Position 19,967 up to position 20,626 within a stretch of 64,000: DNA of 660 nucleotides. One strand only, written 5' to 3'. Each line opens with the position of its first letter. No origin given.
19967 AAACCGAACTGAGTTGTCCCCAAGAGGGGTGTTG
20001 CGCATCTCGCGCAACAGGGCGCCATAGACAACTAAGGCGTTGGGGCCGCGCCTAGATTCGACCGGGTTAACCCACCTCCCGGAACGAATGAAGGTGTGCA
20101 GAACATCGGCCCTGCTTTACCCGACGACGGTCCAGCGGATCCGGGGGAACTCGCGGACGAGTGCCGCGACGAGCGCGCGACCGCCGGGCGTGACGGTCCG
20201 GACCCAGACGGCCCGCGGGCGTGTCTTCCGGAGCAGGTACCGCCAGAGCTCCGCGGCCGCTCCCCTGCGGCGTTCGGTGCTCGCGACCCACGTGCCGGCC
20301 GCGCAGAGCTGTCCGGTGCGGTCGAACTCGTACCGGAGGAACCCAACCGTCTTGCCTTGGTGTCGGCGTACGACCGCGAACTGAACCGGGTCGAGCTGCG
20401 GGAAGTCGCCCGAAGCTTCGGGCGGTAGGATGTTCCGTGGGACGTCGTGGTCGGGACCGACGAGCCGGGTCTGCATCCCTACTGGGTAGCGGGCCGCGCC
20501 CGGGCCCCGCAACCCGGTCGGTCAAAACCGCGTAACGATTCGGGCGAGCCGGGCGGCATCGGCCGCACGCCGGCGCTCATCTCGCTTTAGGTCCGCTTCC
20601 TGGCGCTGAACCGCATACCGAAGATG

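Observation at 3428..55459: Dispersed 20-bp perfect palindrome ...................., ten copies, kept inside genes in all three frames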

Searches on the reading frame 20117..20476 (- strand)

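Call 71: search_protein_families(library=pfam, max_evalue=0.01, proteins=[window:20117-20476:-])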
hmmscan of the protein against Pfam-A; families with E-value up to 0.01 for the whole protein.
window:20117-20476:- (119 aa): 3 families
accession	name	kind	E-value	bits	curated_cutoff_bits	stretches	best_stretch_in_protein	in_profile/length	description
PF00583.31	Acetyltransf_1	-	1.1e-05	26.1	20.7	1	25-92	24-98/116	Acetyltransferase (GNAT) family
PF14542.12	Acetyltransf_CG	-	0.0001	22.8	30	1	35-90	4-58/80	GCN5-related N-acetyl-transferase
PF13508.13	Acetyltransf_7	-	0.0067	17.2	27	1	34-86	6-57/84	Acetyltransferase (GNAT) domain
